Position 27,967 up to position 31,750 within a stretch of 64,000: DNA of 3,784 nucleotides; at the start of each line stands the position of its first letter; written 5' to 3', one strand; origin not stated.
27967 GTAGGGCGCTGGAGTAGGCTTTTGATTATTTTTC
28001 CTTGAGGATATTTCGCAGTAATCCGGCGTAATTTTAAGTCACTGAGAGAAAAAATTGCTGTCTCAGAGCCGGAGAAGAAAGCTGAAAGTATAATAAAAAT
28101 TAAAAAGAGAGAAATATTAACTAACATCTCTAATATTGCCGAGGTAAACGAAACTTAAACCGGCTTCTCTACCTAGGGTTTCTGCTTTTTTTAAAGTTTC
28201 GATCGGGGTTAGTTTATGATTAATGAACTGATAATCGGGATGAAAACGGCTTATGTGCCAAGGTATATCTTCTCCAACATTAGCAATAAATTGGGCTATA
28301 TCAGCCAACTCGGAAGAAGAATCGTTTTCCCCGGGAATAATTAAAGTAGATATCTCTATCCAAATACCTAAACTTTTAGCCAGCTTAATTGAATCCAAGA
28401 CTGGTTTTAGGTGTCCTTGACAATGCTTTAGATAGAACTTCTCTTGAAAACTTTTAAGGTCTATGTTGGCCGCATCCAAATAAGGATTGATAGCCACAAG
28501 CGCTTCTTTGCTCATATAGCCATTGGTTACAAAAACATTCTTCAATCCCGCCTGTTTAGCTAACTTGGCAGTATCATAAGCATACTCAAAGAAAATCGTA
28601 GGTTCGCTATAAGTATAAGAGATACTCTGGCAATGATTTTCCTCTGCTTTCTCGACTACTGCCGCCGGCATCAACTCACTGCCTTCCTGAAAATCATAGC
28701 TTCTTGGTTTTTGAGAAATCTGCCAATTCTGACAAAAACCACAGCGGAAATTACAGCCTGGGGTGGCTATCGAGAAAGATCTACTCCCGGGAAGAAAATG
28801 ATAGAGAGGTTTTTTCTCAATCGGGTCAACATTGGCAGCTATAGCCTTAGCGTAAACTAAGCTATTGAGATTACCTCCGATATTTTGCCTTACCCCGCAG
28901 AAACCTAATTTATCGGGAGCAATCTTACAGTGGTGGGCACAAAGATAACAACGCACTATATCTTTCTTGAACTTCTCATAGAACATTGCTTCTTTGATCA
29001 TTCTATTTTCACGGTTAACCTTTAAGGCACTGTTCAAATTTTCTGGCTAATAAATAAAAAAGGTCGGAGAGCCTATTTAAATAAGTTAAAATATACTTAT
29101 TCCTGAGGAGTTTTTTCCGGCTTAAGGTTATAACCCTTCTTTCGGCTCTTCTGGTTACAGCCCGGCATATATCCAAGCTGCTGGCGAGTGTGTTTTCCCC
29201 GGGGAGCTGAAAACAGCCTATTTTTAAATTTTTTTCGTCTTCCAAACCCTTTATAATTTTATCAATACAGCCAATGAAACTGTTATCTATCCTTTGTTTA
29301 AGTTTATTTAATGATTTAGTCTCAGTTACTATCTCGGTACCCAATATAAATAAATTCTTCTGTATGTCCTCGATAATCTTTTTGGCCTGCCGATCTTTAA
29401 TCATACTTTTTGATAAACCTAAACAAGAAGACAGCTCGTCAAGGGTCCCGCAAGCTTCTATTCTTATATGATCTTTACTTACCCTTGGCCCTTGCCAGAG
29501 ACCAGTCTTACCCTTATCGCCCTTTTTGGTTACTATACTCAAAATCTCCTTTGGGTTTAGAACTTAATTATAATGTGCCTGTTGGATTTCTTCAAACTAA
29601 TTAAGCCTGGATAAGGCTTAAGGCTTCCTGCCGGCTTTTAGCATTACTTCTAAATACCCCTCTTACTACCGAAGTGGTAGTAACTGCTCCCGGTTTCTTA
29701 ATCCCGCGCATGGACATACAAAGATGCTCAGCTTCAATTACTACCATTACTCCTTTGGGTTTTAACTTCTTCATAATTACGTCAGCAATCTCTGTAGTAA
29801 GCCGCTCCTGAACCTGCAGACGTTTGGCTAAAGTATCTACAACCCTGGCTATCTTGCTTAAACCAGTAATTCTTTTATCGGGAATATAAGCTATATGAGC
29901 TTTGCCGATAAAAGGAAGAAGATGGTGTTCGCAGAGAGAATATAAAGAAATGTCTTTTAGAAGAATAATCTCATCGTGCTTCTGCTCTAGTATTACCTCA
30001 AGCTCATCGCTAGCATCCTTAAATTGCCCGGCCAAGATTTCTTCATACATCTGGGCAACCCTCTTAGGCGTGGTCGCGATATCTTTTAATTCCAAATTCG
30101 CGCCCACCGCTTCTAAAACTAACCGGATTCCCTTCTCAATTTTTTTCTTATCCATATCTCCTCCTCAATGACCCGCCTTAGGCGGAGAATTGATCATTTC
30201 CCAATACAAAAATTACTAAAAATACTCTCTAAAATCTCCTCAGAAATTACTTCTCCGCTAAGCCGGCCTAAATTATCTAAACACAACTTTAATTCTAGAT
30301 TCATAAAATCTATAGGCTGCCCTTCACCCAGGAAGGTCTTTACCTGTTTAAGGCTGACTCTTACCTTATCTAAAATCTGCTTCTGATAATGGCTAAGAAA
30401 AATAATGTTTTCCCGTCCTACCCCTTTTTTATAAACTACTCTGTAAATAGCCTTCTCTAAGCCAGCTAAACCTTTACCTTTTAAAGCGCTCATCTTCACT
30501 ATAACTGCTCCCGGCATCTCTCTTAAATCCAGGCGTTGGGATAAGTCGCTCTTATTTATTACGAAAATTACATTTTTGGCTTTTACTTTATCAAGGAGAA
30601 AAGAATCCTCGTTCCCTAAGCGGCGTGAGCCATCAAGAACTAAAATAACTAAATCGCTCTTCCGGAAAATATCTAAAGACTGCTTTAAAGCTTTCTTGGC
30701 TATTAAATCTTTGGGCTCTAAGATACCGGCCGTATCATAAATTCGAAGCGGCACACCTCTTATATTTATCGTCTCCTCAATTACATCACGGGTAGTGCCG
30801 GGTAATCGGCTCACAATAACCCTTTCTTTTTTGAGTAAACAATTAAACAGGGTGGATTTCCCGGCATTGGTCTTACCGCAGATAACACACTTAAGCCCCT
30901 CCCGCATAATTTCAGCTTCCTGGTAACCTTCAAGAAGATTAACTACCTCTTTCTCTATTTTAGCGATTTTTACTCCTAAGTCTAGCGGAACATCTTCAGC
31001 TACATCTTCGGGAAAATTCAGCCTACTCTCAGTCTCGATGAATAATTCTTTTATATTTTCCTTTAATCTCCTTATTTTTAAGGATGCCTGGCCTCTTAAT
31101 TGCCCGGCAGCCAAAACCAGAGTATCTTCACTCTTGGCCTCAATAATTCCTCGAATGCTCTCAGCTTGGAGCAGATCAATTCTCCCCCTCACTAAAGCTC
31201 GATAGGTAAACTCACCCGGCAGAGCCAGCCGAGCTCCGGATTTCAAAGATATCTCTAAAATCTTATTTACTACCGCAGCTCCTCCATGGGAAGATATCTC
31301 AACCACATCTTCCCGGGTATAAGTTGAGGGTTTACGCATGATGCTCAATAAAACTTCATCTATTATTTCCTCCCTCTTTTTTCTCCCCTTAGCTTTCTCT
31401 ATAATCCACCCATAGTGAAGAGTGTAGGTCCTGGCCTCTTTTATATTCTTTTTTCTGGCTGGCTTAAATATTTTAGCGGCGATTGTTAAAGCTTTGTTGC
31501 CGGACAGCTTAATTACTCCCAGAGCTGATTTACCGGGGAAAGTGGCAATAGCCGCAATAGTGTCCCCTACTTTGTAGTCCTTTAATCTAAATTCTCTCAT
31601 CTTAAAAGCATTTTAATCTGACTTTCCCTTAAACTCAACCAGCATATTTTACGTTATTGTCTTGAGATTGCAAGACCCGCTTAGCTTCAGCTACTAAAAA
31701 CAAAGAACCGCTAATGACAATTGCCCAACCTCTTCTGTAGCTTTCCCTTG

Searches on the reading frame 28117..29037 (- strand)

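Call 7: search_protein_families(library=pfam, proteins=[window:28117-29037:-], max_evalue=0.01)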
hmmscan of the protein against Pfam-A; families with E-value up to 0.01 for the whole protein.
window:28117-29037:- (306 aa): 2 families
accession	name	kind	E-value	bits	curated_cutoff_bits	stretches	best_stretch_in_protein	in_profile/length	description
PF04055.27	Radical_SAM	-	1.3e-23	84.4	29.5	1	90-243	2-161/166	Radical SAM superfamily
PF13353.11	Fer4_12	-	0.00037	21.2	22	1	84-181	5-99/137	4Fe-4S single cluster domain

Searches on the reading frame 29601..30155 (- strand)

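Call 7: search_protein_families(library=pfam, proteins=[window:29601-30155:-], max_evalue=0.01)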
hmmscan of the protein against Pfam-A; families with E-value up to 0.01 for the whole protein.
window:29601-30155:- (184 aa): 3 families
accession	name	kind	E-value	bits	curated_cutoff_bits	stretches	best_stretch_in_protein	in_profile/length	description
PF01227.27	GTP_cyclohydroI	-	6.9e-72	241.1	27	1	6-182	1-178/179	GTP cyclohydrolase I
PF14489.11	QueF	-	0.0015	19.2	27.3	1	84-139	4-59/81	QueF-like protein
PF14832.11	Tautomerase_3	-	0.0073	17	25.7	0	94-158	63-126/138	Putative oxalocrotonate tautomerase enzyme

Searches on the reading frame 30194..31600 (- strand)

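Call 7: search_protein_families(library=pfam, proteins=[window:30194-31600:-], max_evalue=0.01)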
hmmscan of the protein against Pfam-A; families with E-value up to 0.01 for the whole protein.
window:30194-31600:- (468 aa): 11 families
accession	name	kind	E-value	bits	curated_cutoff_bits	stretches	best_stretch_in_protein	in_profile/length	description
PF12631.12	MnmE_helical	-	8e-44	150.7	40.1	1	143-465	1-211/211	MnmE helical domain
PF10396.14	TrmE_N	-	8.2e-37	126.4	29.8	1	14-140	1-117/117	GTP-binding protein TrmE N-terminus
PF01926.29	MMR_HSR1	-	1.9e-24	86.4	21.9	1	238-350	2-113/113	50S ribosome-binding GTPase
PF02421.24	FeoB_N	-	1.5e-09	38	27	1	237-384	2-155/156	Ferrous iron transport protein B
PF00009.33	GTP_EFTU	-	1.8e-05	24.8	26.5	0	237-262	5-30/188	Elongation factor Tu GTP binding domain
PF04548.22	AIG1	-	9.4e-05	22.3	27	1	237-341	2-109/212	AIG1 family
PF00025.27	Arf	-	0.0002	21.3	22.3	1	233-363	12-137/174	ADP-ribosylation factor family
PF00350.29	Dynamin_N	-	0.0011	19.5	27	0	239-271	2-34/168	Dynamin family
PF03193.22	RsgA_GTPase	-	0.0061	16.8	30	0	229-264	100-135/174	RsgA GTPase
PF08477.19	Roc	-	0.0082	16.8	27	0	237-352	1-119/119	Ras of Complex, Roc, domain of DAPkinase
PF02492.25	cobW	-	0.0084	16.2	20.7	0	289-358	90-160/180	CobW/HypB/UreG, nucleotide-binding domain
